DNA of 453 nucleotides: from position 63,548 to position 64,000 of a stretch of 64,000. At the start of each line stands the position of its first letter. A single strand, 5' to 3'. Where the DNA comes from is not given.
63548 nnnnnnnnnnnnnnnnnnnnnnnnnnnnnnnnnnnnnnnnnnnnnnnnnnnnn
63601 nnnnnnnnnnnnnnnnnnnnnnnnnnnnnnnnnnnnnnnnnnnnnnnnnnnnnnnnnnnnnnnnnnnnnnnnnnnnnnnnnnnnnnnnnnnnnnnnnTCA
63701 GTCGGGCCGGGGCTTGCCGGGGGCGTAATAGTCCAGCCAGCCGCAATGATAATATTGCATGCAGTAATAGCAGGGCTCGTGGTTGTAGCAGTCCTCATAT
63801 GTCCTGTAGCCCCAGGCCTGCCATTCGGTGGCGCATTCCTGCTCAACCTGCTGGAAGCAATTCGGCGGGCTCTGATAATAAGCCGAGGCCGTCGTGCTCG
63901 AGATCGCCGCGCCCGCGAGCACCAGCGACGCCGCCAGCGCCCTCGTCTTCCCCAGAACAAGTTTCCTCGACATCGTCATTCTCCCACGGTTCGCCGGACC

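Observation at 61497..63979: Tandem array of six secreted, probably disulfide-bonded peptides with homologous signal peptides and variable cores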

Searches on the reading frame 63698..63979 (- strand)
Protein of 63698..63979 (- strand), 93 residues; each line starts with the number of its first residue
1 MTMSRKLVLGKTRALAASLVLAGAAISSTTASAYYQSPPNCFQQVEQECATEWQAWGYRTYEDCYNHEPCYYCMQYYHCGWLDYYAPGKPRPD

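Call 3: search_protein_families(library=pfam, proteins=[window:63698-63979:-], max_evalue=10)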
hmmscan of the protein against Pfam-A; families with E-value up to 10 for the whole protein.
window:63698-63979:- (93 aa): 3 families
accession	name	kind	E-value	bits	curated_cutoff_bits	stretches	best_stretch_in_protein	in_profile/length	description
PF19682.4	DUF6184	-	0.037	14.7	25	1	31-85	12-67/81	Family of unknown function (DUF6184)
PF13663.11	DUF4148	-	0.048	14.5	27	1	12-63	3-58/62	Domain of unknown function (DUF4148)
PF04103.21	CD20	-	0.097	13.2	27.9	1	6-75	58-125/156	CD20-like family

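Call 4: search_protein_families(library=ncbifam, proteins=[window:63698-63979:-], max_evalue=10)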
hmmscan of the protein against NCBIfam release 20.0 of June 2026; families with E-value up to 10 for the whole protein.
window:63698-63979:- (93 aa): 0 families

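Call 34: find_homologous_proteins(query=window:63698-63979:-, max_evalue=0.01)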
Query window:63698-63979:- (93 aa): 15 proteins with E <= 0.01 among 17 candidates.
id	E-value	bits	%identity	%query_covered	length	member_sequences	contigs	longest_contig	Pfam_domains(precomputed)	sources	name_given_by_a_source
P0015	5.8e-53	195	87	100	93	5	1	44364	-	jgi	jgi:hypothetical protein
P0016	1.3e-49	184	85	100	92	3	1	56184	-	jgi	jgi:hypothetical protein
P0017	1.5e-46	174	82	98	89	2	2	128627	-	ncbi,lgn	-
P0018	2.4e-43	164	80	97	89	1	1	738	-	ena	-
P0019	1.6e-41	158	76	98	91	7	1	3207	-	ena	-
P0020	8.4e-40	153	72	100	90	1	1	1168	-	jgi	jgi:hypothetical protein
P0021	3.5e-32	128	68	98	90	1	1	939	-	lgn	-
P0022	8.9e-32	127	66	98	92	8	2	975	-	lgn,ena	-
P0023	1.9e-31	126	66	98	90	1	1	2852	-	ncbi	-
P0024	1.9e-30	123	67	88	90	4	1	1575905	-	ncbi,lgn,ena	-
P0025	1.0e-28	117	66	92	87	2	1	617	-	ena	-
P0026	7.5e-26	108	66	85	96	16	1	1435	-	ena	-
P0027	6.4e-23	99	63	89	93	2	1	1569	-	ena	-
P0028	3.5e-21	93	56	95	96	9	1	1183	-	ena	-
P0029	1.7e-17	81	56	85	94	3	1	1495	-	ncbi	-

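Call 35: find_encoding_contigs(protein=P0024, flank=8000, max_places=2)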
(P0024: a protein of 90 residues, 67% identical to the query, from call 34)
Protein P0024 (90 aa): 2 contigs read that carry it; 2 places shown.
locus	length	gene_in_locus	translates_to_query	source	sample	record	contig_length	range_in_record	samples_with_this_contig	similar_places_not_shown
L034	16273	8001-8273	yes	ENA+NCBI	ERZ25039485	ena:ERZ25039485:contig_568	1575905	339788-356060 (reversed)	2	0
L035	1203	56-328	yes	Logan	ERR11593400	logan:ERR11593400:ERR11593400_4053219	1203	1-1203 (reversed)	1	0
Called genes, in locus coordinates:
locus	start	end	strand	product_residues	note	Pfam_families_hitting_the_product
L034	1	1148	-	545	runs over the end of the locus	PF02142:MGS, PF01808:AICARFT_IMPCHas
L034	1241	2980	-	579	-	PF07940:Hepar_II_III_C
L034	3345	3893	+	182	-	-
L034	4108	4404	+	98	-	-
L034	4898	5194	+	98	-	-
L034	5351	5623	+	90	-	-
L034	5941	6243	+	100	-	-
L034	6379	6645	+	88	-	-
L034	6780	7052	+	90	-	-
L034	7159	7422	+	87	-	-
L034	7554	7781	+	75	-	-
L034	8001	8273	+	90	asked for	-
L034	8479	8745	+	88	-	-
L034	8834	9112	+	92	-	-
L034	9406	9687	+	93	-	-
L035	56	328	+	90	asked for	-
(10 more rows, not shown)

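Call 36: find_encoding_contigs(protein=P0017, flank=8000, max_places=2)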
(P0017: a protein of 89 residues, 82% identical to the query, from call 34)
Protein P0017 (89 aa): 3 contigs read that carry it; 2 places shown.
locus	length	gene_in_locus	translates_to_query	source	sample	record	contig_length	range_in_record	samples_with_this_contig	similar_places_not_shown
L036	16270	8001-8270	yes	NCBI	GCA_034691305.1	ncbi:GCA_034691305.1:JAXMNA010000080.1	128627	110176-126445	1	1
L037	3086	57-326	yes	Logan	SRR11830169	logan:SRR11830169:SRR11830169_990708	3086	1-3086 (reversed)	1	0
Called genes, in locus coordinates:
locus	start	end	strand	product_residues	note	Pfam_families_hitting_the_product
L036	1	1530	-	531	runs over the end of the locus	PF02142:MGS, PF01808:AICARFT_IMPCHas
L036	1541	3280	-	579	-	PF07940:Hepar_II_III_C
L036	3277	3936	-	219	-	PF00834:Ribul_P_3_epim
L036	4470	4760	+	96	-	-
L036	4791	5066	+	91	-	-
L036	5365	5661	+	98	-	-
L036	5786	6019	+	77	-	-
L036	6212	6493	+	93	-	-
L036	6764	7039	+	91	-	-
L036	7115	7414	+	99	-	-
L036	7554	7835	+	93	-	-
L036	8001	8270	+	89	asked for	-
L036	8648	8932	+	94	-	-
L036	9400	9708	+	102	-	-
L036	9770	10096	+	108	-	-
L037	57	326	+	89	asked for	-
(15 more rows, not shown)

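Call 72: search_dna_similar(query=window:63701-63979:-, collection=plasmids, mode=protein, max_evalue=0.01, max_rows=10)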
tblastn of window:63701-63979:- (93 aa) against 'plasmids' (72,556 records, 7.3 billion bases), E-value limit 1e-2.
No match.

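Call 73: search_dna_similar(query=window:63701-63979:-, collection=phages, mode=protein, max_evalue=0.01, max_rows=10)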
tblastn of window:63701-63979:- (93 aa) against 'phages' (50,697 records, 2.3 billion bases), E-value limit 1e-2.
No match.

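Call 95: search_protein_families(library=padloc, proteins=[window:63698-63973:-], max_evalue=1)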
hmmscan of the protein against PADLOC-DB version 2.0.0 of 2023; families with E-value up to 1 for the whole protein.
window:63698-63973:- (91 aa): 0 families

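Call 96: search_protein_families(library=phrogs, proteins=[window:63698-63973:-], max_evalue=1)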
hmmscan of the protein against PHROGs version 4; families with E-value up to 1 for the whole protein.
window:63698-63973:- (91 aa): 1 family
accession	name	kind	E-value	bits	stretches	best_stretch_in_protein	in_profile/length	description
phrog_31578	-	unknown function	0.2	12.5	1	52-63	3-14/29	-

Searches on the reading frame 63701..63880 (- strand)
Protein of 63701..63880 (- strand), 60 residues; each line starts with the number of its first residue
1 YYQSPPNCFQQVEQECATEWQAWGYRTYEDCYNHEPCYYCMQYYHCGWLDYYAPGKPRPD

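Call 50: predict_structure(alignment_id=A3)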
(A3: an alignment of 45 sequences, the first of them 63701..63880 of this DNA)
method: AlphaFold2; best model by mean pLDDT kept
length: 60 residues; sequences in the alignment: 45
mean_pLDDT: 75.6   pTM: 0.58
mean pLDDT of the five models: 75.6, 73.1, 73.1, 72.8, 70.4
residues with pLDDT >= 90: 5; 70-90: 33; 50-70: 19; < 50: 3
segments of 3 or more residues with pLDDT < 50: none
pLDDT, mean of each block of 10 residues (from residue 1): 66 90 87 82 65 64
secondary structure, 60 per line:
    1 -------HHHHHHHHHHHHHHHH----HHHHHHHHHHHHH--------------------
elements in order: H8-23 H28-40

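Call 55: fold_search(model_id=the predicted structure, library=pdb)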
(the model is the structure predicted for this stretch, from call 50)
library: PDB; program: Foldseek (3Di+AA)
matches with E <= 10: 4; with E <= 0.001: 0
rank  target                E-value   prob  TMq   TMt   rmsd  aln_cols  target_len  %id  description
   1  7l4a                  4.5e+00  0.03  0.30  0.10   8.8        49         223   14  Crystal Structure of Cytidylate kinase from Encephalitozoon cuniculi GB-M1 in complex with two CDP molecules (released 2020-12-30)
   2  7mu9_MODEL_1_A        6.5e+00  0.02  0.27  0.19   4.8        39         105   10  Solution NMR structure of the XVIPCD region from the T4SS effector X-Tfe(XAC2609) from Xanthomonas citri (released 2021-12-22)
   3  1r2w_A                8.7e+00  0.06  0.33  0.16   1.6        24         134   17  Coordinates of L11 with 58nts of 23S rRNA fitted into the cryo-EM map of the 70S ribosome (released 2003-11-04)
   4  1r2x_A                9.3e+00  0.05  0.33  0.17   1.6        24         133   17  Coordinates of L11 with 58nts of 23S rRNA fitted into the cryo-EM map of EF-Tu ternary complex (GDP.Kirromycin) bound  (released 2003-11-04)

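Call 70: search_protein_families(library=pfam, alignment_id=A3, max_evalue=0.01)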
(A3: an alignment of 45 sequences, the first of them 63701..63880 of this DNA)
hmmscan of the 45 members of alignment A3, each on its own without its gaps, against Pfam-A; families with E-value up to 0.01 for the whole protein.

A. member 1, window:63701-63880:- (60 aa): 0 families

B. families by the number of members that match (of 45 scanned): 3 families
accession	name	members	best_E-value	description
PF12472.13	DUF3693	1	0.0058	Phage related protein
PF19682.4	DUF6184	1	0.0063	Family of unknown function (DUF6184)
PF04103.21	CD20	1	0.0097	CD20-like family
